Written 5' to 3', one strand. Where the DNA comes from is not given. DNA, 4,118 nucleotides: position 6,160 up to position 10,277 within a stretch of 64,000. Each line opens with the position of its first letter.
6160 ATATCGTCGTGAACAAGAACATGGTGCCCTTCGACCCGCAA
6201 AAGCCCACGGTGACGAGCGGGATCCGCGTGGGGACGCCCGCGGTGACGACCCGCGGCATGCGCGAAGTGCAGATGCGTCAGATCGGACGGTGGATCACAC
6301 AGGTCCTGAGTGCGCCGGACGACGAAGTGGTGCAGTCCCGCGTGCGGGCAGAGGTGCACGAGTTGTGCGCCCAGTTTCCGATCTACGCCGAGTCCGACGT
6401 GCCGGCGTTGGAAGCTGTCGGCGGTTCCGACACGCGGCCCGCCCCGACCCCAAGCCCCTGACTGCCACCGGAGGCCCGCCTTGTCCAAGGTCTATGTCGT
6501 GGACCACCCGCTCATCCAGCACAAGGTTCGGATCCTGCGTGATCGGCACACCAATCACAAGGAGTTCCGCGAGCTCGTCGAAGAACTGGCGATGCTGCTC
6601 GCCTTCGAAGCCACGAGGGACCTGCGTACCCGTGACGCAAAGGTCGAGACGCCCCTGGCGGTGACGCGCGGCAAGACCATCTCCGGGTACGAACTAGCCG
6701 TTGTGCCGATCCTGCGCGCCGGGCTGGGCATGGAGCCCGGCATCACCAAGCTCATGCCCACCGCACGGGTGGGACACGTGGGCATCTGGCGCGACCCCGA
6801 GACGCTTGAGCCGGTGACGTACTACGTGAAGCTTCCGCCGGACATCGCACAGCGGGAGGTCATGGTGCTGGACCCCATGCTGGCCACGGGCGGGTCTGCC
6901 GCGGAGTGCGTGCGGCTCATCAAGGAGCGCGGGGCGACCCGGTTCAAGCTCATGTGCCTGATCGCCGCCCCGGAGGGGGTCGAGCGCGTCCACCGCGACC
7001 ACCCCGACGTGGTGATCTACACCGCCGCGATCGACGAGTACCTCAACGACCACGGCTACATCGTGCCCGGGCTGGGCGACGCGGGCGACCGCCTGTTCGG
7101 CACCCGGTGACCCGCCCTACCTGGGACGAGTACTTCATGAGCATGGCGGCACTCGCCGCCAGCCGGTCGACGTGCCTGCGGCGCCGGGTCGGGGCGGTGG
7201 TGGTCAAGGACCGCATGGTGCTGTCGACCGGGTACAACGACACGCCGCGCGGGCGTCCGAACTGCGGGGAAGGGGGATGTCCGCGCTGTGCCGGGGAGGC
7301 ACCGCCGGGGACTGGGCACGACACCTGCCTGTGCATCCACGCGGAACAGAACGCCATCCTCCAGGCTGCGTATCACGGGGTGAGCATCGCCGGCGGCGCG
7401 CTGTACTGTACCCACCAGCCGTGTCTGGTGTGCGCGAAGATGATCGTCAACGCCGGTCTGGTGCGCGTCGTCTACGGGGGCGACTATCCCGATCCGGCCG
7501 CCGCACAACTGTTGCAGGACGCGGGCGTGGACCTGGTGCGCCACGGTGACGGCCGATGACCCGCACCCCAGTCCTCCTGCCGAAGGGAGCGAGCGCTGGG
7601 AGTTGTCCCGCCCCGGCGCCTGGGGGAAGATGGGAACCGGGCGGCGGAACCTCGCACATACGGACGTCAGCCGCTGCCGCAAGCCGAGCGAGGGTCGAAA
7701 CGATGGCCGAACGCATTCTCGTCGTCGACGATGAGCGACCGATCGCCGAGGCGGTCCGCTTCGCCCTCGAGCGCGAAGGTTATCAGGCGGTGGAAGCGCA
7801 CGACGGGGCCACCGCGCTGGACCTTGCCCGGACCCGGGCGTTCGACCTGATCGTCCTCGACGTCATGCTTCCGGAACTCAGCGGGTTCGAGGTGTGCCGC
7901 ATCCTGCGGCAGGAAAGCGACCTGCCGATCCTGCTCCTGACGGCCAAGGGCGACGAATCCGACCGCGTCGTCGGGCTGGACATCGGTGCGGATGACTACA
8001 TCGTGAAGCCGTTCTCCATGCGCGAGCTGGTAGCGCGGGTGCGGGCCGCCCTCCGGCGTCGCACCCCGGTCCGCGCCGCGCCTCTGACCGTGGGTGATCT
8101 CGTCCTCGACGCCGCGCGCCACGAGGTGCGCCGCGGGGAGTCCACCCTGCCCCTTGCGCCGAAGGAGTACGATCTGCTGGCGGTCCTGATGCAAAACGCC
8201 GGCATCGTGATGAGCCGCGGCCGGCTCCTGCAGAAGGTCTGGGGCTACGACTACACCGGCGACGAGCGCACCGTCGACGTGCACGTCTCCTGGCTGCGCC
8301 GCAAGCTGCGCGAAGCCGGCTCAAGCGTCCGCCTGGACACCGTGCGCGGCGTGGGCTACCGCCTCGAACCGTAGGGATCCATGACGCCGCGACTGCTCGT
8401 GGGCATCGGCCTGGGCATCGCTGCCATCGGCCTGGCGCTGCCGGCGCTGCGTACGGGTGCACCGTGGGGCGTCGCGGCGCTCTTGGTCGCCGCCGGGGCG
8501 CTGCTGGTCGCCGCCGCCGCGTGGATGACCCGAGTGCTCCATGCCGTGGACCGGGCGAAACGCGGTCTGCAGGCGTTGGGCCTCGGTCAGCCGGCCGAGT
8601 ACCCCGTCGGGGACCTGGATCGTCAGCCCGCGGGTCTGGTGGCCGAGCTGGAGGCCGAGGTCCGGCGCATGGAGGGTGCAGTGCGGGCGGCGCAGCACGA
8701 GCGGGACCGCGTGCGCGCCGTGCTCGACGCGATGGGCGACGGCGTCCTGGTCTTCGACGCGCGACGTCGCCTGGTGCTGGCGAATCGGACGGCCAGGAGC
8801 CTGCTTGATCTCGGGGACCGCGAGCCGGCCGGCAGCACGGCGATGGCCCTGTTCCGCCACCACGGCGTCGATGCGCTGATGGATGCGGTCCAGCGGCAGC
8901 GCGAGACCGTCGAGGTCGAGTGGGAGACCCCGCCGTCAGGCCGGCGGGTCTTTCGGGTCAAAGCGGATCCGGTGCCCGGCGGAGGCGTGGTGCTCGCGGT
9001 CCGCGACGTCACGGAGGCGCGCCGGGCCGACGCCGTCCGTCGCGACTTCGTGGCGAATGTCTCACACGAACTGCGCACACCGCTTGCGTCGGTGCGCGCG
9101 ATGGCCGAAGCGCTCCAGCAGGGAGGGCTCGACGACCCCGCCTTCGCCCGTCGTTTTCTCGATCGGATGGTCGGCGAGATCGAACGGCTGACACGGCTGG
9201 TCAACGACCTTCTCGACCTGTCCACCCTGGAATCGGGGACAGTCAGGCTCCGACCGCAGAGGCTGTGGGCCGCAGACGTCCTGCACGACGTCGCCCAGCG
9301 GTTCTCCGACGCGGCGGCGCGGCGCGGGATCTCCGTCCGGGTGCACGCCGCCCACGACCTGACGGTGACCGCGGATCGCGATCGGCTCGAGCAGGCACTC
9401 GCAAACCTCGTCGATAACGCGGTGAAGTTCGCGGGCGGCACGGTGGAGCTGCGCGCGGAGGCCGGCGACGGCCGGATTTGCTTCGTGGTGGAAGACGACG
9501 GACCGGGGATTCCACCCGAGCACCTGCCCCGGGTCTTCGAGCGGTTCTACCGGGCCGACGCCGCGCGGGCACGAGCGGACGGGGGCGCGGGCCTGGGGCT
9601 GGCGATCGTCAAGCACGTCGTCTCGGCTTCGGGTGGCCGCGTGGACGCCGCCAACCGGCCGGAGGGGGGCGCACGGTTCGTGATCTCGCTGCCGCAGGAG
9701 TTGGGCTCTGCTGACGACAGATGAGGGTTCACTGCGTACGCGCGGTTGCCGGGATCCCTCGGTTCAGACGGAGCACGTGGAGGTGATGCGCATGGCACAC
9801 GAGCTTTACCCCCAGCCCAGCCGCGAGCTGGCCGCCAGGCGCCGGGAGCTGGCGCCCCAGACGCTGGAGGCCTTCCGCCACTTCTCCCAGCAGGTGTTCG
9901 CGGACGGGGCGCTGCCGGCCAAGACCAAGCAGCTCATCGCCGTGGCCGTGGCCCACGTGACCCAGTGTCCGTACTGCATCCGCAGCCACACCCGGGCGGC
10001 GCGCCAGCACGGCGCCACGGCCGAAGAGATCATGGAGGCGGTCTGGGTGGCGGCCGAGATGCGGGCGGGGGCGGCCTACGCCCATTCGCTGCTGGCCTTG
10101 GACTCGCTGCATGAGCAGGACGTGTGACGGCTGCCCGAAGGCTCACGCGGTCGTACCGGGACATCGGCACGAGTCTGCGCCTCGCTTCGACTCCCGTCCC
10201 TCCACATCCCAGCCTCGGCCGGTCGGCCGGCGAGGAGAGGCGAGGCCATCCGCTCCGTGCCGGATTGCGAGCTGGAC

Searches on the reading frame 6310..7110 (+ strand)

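Call 5: search_protein_families(library=ncbifam, proteins=[window:6310-7110:+])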
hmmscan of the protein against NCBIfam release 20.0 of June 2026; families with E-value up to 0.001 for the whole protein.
window:6310-7110:+ (266 aa): 7 families
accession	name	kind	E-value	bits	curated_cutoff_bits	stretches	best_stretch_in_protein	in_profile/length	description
NF001097.0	PRK00129.1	equivalog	1.6e-86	289.4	114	1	60-265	3-208/209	uracil phosphoribosyltransferase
TIGR01091.1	upp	equivalog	2.3e-84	282.2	208.35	1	60-265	1-206/207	uracil phosphoribosyltransferase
NF002095.0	PRK00934.1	equivalog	2.1e-06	27.1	296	1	178-238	202-264/287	ribose-phosphate diphosphokinase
TIGR01251.1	ribP_PPkin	subfamily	5.6e-05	22.2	113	1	175-219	204-248/309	ribose-phosphate diphosphokinase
NF002636.0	PRK02304.1-5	equivalog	0.00024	20.7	125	1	181-219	117-155/176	adenine phosphoribosyltransferase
NF005299.0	PRK06827.1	subfamily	0.00053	18.8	327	1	177-214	261-298/383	phosphoribosylpyrophosphate synthetase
TIGR01367.1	pyrE_Therm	equivalog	0.00072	19.2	150.25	0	183-220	107-144/187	orotate phosphoribosyltransferase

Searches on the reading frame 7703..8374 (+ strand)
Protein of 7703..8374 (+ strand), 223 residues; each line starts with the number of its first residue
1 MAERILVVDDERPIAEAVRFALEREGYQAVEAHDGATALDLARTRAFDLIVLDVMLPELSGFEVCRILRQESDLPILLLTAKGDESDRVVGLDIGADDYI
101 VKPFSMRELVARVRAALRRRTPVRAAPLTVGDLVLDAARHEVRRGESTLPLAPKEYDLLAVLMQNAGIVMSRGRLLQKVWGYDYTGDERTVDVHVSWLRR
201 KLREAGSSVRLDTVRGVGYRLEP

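Call 5: search_protein_families(library=ncbifam, proteins=[window:7703-8374:+])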
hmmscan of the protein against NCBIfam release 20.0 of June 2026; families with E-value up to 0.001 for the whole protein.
window:7703-8374:+ (223 aa): 104 families (the best 25 are shown)
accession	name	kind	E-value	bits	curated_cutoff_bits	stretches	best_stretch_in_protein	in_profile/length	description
TIGR02154.1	PhoB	equivalog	3.1e-74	249.1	296.2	1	1-221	1-225/226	phosphate regulon transcriptional regulator PhoB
NF040689.1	MtrAB_MtrA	equivalog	9.3e-73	244.2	300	1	5-220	1-217/219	MtrAB system response regulator MtrA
NF040534.1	resp_reg_YycF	equivalog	1.2e-68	230.9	340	1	4-221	2-227/231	response regulator YycF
NF008296.0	PRK11083.1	equivalog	2.7e-68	229.8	273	1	2-222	3-226/228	two-component system response regulator CreB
NF045944.1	ResRegRpaBCyano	equivalog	9e-65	218.2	330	1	6-221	1-227/229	response regulator transcription factor RpaB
NF041733.1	resp_reg_CseB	equivalog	5.3e-64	215.7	350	1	4-222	2-227/228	two-component system response regulator CseB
NF053854.1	RespRegPhoBBctds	equivalog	3e-59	200.1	270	1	5-221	1-224/225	two-component system response regulator PhoB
TIGR01387.1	cztR_silR_copR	subfamily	6.3e-59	199.2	279.2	1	5-221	1-218/218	heavy metal response regulator transcription factor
NF007546.0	PRK10161.1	equivalog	1.5e-58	198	471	1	1-221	1-225/229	phosphate response regulator transcription factor PhoB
NF041734.1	resp_reg_RppA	equivalog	6.7e-58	195.7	250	1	4-222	2-228/229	two-component system response regulator RppA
NF033117.2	vanR_ACDEGLN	exception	5.9e-56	189.6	350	1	5-222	1-226/226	VanR-ABDEGLN family response regulator transcription factor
NF033120.0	vanR_FM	exception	2.8e-53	180.9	460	1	5-221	6-229/231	vancomycin resistance response regulator transcription factor, VanR-F/VanR-M family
NF007982.1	PRK10710.1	equivalog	1.4e-52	178.6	380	1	3-222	8-228/235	envelope stress response regulator BaeR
NF007005.1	PRK09468.1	equivalog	5.5e-52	176.6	331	1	3-221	4-231/237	osmolarity response regulator transcription factor OmpR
NF041209.1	resp_regPieR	equivalog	6.6e-52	176.4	450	1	4-221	2-227/231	two component system response regulator PieR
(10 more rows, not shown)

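Call 24: search_solved_structures(query=window:7703-8374:+, max_evalue=1e-20)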
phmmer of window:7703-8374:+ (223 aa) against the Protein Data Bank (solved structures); distinct sequences matched with E-value up to 1e-20: 72 (the best 60 are shown).
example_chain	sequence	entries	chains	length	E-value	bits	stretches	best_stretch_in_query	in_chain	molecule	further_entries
2oqr_A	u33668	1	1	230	2.7e-58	200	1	1-222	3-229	Sensory transduction protein regX3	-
2gwr_A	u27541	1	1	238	1.4e-54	187.9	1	1-223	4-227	DNA-binding response regulator mtrA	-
9ji3_J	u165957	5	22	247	1.1e-50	175.1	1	3-221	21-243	DNA-binding response regulator | Possible two component system response transcriptional positive regulator PhoP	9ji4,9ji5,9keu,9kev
3r0j_A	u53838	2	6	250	1.2e-50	175.1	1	3-221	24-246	POSSIBLE TWO COMPONENT SYSTEM RESPONSE TRANSCRIPTIONAL POSITIVE REGULATOR PHOP | Response regulator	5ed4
1ys6_A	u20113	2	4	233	5.9e-49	169.5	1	3-221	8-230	Transcriptional regulatory protein prrA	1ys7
1kgs_A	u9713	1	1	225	1.8e-46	161.4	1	3-219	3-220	DNA BINDING RESPONSE REGULATOR D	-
9ket_J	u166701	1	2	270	1.3e-45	158.5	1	42-221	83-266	Possible two component system response transcriptional positive regulator PhoP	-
4kfc_A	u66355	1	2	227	1.7e-44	155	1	4-221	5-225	KDP operon transcriptional regulatory protein KdpE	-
4kny_A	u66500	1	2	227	3e-44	154.2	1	4-221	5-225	KDP operon transcriptional regulatory protein KdpE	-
6lgq_D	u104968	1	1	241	4e-44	153.7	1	4-221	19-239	DNA-binding response regulator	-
9dvt_R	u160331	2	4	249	1.1e-42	149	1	2-222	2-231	DNA-binding dual master transcriptional regulator RpaA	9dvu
4b09_A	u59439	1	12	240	9.7e-40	139.4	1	3-222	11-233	TRANSCRIPTIONAL REGULATORY PROTEIN BAER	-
2zwm_A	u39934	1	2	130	1.5e-39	138.8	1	2-121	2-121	Transcriptional regulatory protein yycF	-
3q9s_A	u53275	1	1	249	2.2e-39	138.2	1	3-217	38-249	DNA-binding response regulator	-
3f6p_A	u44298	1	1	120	3.5e-39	137.6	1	2-120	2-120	Transcriptional regulatory protein yycF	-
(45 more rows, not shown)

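Call 39: search_protein_families(library=pfam, proteins=[window:7703-8374:+])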
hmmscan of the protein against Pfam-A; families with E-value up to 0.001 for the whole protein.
window:7703-8374:+ (223 aa): 2 families
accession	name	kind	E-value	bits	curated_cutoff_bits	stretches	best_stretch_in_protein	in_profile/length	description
PF00072.30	Response_reg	-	2.3e-31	108.7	30.2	1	5-114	1-111/111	Response regulator receiver domain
PF00486.34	Trans_reg_C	-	4.5e-28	97.6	26.2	1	148-221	3-77/77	Transcriptional regulatory protein, C terminal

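Call 46: find_homologous_proteins(query=window:7703-8374:+, max_evalue=1e-40)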
Query window:7703-8374:+ (223 aa): 7773 proteins with E <= 1e-40 among 8000 candidates; the best 120 are listed.
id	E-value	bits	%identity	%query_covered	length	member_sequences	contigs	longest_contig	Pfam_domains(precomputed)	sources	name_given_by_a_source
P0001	3.1e-137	473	100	100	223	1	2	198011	PF00486.35,PF00072.31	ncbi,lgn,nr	ncbi:MAG: response regulator transcription factor [Armatimonadota bacterium]|nr:response regulator t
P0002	1.8e-120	418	87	100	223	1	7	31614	PF00486.35,PF00072.31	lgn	-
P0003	1.5e-119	415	87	100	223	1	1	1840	PF00486.35,PF00072.31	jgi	jgi:DNA-binding response OmpR family regulator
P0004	3.8e-106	371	76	100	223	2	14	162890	PF00486.35,PF00072.31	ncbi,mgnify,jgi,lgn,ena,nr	ncbi:Alkaline phosphatase synthesis transcriptional regulatory protein PhoP [bacterium HR32]|mgnify:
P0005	2.3e-105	369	76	100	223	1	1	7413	PF00486.35,PF00072.31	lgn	-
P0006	3.2e-105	368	78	99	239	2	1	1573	PF00486.35,PF00072.31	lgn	-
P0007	1.6e-102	359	74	100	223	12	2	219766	PF00486.35,PF00072.31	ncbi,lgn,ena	-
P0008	4.2e-102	358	74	100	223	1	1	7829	PF00486.35,PF00072.31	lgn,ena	-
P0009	6.0e-102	357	74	100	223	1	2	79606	PF00486.35,PF00072.31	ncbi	-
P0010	1.0e-101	357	73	100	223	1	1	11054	PF00486.35,PF00072.31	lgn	-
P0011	1.0e-101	357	73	100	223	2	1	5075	PF00486.35,PF00072.31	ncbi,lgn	-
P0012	2.9e-101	355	75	98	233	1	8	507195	PF00486.35,PF00072.31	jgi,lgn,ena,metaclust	metaclust:\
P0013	2.7e-100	352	75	98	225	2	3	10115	PF00486.35,PF00072.31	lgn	-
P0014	4.7e-100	351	73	100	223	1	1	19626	PF00486.35,PF00072.31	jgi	-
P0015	1.1e-99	350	74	100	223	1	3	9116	PF00486.35,PF00072.31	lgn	-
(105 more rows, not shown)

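Call 48: find_encoding_contigs(protein=P0002, flank=10000, max_places=2)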
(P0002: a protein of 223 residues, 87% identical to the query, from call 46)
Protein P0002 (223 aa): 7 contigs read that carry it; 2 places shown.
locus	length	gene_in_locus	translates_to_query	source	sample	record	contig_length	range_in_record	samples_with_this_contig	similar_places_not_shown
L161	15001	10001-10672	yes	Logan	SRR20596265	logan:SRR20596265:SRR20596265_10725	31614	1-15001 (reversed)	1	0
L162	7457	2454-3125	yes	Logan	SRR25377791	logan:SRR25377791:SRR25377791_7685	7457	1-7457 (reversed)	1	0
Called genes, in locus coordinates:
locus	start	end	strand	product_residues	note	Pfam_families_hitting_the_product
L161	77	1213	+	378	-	PF03739:LptF_LptG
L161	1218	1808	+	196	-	-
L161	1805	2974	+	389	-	PF06835:LptC (faint), PF13100:OstA_2, PF03968:LptD_N (weak)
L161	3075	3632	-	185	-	-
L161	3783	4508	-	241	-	PF01479:S4, PF00849:PseudoU_synth_2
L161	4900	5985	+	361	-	PF03462:PCRF, PF00472:RF-1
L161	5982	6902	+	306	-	PF17827:PrmC_N, PF01170:UPF0020 (faint), PF05175:MTS, PF06325:PrmA (weak), PF13847:Methyltransf_31 (weak), PF08241:Methyltransf_11 (weak), PF13649:Methyltransf_25 (weak)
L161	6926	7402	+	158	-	PF02502:LacAB_rpiB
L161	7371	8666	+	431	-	PF00464:SHMT, PF00155:Aminotran_1_2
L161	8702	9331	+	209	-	PF14681:UPRTase, PF00156:Pribosyltran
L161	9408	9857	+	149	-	PF00383:dCMP_cyt_deam_1, PF14437:MafB19-deam, PF14439:Bd3614-deam (weak)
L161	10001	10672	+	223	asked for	PF00072:Response_reg, PF00486:Trans_reg_C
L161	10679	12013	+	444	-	PF13188:PAS_8 (weak), PF12860:PAS_7, PF00512:HisKA, PF13581:HATPase_c_2, PF02518:HATPase_c, PF13589:HATPase_c_3 (weak)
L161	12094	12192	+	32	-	-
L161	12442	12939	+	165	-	PF07155:ECF-ribofla_trS, PF12822:ECF_trnsprt (faint)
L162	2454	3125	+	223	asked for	PF00072:Response_reg, PF00486:Trans_reg_C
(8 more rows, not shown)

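Call 49: find_encoding_contigs(protein=P0007, flank=6000, max_places=1)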
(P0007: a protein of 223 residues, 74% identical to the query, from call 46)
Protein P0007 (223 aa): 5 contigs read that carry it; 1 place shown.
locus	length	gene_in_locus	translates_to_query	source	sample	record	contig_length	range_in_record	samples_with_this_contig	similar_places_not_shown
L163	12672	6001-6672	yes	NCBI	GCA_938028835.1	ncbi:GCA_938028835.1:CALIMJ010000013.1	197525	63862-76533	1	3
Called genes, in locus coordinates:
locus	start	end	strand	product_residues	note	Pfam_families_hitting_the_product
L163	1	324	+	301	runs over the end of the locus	PF07136:DUF1385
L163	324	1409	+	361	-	PF16326:ABC_tran_CTD (weak), PF03462:PCRF, PF00472:RF-1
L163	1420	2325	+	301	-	PF17827:PrmC_N, PF05175:MTS, PF06325:PrmA (faint), PF13847:Methyltransf_31, PF08241:Methyltransf_11 (weak), PF08242:Methyltransf_12 (weak), PF13649:Methyltransf_25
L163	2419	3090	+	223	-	PF01300:Sua5_yciO_yrdC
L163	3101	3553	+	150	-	PF02502:LacAB_rpiB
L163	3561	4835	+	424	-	PF00464:SHMT, PF00155:Aminotran_1_2, PF01212:Beta_elim_lyase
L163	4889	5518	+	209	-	PF14681:UPRTase, PF00156:Pribosyltran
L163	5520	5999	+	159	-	PF00383:dCMP_cyt_deam_1, PF14437:MafB19-deam, PF14439:Bd3614-deam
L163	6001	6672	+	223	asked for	PF00072:Response_reg, PF00486:Trans_reg_C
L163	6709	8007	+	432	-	PF00989:PAS (faint), PF12860:PAS_7 (faint), PF00512:HisKA, PF02518:HATPase_c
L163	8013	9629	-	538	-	PF00488:MutS_V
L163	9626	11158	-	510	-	PF00488:MutS_V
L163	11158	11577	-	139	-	PF00582:Usp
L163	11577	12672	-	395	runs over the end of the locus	PF00999:Na_H_Exchanger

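Call 50: find_encoding_contigs(protein=P0012, flank=6000, max_places=1)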
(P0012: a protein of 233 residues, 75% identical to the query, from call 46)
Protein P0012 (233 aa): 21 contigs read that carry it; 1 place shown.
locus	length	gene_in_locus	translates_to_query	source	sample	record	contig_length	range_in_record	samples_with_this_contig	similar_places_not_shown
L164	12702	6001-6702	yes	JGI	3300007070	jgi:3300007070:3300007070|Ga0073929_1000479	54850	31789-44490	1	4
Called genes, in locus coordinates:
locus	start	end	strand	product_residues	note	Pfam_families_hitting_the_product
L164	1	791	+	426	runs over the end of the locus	PF00464:SHMT, PF00155:Aminotran_1_2, PF01212:Beta_elim_lyase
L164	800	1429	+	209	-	PF14681:UPRTase, PF00156:Pribosyltran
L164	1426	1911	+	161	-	PF00383:dCMP_cyt_deam_1, PF14437:MafB19-deam, PF14439:Bd3614-deam (weak)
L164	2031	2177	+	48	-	-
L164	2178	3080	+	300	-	PF01547:SBP_bac_1, PF12849:PBP_like_2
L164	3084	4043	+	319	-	PF00528:BPD_transp_1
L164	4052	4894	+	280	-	PF00528:BPD_transp_1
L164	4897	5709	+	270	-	PF00005:ABC_tran, PF02463:SMC_N (faint), PF13401:AAA_22 (faint), PF13304:AAA_21 (weak)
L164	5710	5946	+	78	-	PF01451:LMWPc (faint)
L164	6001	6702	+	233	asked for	PF00072:Response_reg, PF00486:Trans_reg_C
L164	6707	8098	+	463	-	PF00989:PAS, PF08448:PAS_4, PF12860:PAS_7 (weak), PF13188:PAS_8, PF00512:HisKA, PF02518:HATPase_c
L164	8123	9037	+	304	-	PF01370:Epimerase, PF08338:DUF1731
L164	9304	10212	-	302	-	PF00850:Hist_deacetyl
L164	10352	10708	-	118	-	PF00875:DNA_photolyase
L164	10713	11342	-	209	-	PF01073:3Beta_HSD (weak), PF01370:Epimerase, PF02254:TrkA_N (weak), PF05368:NmrA, PF13460:NAD_binding_10, PF16363:GDP_Man_Dehyd (weak)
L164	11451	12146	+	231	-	PF12705:PDDEXK_1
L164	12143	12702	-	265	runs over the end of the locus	PF02633:Creatininase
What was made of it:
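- On PhoB/PhoR two-component system (regulator 7703-8374, kinase 8381-9724): In L164 the order is pstSCAB, regulator, kinase, with the regulator 75% identical (call 50).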

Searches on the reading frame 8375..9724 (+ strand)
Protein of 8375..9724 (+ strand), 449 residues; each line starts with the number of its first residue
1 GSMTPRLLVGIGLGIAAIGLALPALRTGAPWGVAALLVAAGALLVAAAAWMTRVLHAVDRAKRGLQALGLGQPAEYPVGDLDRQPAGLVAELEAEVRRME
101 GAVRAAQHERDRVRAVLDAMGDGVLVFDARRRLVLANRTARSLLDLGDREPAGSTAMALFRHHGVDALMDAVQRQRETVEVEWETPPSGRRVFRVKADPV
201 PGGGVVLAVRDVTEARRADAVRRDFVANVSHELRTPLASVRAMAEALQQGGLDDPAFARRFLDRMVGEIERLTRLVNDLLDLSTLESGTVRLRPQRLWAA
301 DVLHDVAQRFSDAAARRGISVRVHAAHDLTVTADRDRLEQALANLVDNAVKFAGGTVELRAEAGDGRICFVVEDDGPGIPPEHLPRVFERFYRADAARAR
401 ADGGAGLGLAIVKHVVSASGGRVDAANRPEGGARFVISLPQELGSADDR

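Call 5: search_protein_families(library=ncbifam, proteins=[window:8375-9724:+])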
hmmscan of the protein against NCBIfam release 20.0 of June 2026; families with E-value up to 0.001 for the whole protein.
window:8375-9724:+ (449 aa): 82 families (the best 25 are shown)
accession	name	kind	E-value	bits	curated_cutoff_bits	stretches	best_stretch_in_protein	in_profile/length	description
NF046044.1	PnpS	equivalog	4.3e-89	299.2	400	1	91-440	35-390/390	two-component system histidine kinase PnpS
TIGR02966.1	phoR_proteo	equivalog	1.1e-84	284.3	334.2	1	108-438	3-332/333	phosphate regulon sensor histidine kinase PhoR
NF033092.0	HK_WalK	equivalog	4.3e-84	283.2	725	1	97-440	244-593/594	cell wall metabolism sensor histidine kinase WalK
NF008235.0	PRK11006.1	equivalog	6.1e-54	183.5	390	1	111-443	98-425/431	phosphate regulon sensor histidine kinase PhoR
NF012163.2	BaeS_SmeS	equivalog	6.6e-54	183.5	500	1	218-440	236-457/457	sensor histidine kinase efflux regulator BaeS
NF033093.1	HK_VicK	exception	1.4e-52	178.8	680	1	106-442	89-436/448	cell wall metabolism sensor histidine kinase VicK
NF007837.0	PRK10549.1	equivalog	1.1e-49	169.5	603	1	217-442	235-459/466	envelope stress sensor histidine kinase BaeS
NF040691.1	MtrAB_MtrB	equivalog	9.9e-48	163.4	450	1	219-444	268-495/507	MtrAB system histidine kinase MtrB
TIGR01386.1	cztS_silS_copS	subfamily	1.9e-46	159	292.55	1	223-440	242-457/457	heavy metal sensor histidine kinase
NF008312.0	PRK11100.1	equivalog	3e-46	158.2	356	1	224-441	258-474/477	two-component system sensor histidine kinase CreC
NF008468.0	PRK11360.1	equivalog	1.5e-44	152.4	646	1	44-442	210-609/616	two-component system sensor histidine kinase AtoS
NF041735.1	hist_kin_RppB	equivalog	2.2e-44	152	400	1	223-440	217-438/438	two-component system sensor histidine kinase RppB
NF047874.1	MASE3_PAS_HK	subfamily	1.3e-42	146.5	560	1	211-443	387-627/655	MASE3 domain-containing sensor histidine kinase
NF053855.1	HisKinPhoRBctds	equivalog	4.9e-42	144.1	500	1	102-440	236-582/583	two-component system sensor histidine kinase PhoR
NF041210.1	his_kin_PieS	equivalog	1.1e-40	140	850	1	213-441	241-470/474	two component system sensor histidine kinase PieS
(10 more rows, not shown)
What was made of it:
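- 8381..9724 (+): Histidine kinase with PhoR-like layout: two N-terminal membrane helices joined by a short loop, then PAS, HisKA and HATPase domains. Best NCBIfam hits are PnpS (299 bits) and PhoR (284 bits), both below cut-off (call 5).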

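Call 39: search_protein_families(library=pfam, proteins=[window:8381-9724:+])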
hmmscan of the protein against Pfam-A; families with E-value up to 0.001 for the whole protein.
window:8381-9724:+ (447 aa): 8 families
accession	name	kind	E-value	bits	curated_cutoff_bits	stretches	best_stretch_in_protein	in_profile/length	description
PF02518.31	HATPase_c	-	2.5e-31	108.8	26.4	1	332-440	2-110/111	Histidine kinase-, DNA gyrase B-, and HSP90-like ATPase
PF00512.31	HisKA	-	1.9e-21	76.3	26.9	1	220-286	2-66/66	His Kinase A (phospho-acceptor) domain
PF12860.13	PAS_7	-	1.2e-12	48.4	27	1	115-217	1-114/115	PAS fold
PF08448.16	PAS_4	-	1.7e-07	31.9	23.1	1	115-215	1-110/110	PAS fold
PF13581.12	HATPase_c_2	-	3.4e-07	30.8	27.4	1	323-415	19-110/127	Histidine kinase-like ATPase domain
PF00989.32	PAS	-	1e-06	29.2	22.6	1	110-210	2-113/113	PAS fold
PF13589.12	HATPase_c_3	-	9.1e-06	26.2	25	1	336-407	3-77/137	Histidine kinase-, DNA gyrase B-, and HSP90-like ATPase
PF13188.13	PAS_8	-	1.3e-05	25.4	21.8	1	110-145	2-37/65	PAS domain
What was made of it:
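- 8381..9724 (+): Pfam domains in call 39.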

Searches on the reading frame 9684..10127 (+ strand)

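Call 5: search_protein_families(library=ncbifam, proteins=[window:9684-10127:+])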
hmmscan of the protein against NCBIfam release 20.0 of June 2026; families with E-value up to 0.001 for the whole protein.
window:9684-10127:+ (147 aa): 9 families
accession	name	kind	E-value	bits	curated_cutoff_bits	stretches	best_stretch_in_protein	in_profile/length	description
TIGR04169.1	perox_w_seleSAM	hypoth_equivalog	2.1e-23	82.5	120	1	55-136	17-98/109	arsenosugar biosynthesis-associated peroxidase-like protein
TIGR00778.1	ahpD_dom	domain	1.1e-21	76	27.8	1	75-125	1-51/51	alkylhydroperoxidase AhpD family core domain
NF041537.1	ArsM_AhpD_UU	exception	6.2e-13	48.2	510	1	52-131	255-333/345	arsenite methyltransferase/AhpD domain selenoprotein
NF041047.1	GSU3128_fam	equivalog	1.5e-10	41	110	1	76-129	16-69/84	GSU3128 family (seleno)protein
NF045649.1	2X_seleno_MduS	exception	8.8e-09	34.8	380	1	58-127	232-301/338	methyltransferase domain-containing selenoprotein MduS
TIGR01926.1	peroxid_rel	subfamily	1.1e-07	31.9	81.8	1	58-123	40-106/178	peroxidase-related enzyme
TIGR00777.1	ahpD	subfamily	3.4e-06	27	191.95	1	71-140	106-172/177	alkylhydroperoxidase, AhpD family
TIGR02425.1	decarb_PcaC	equivalog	0.00012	22.2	155.7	1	70-134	46-109/123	4-carboxymuconolactone decarboxylase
TIGR04030.1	perox_Avi_7169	hypoth_equivalog_domain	0.00098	19.2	233.15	0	60-118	52-112/185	alkylhydroperoxidase domain protein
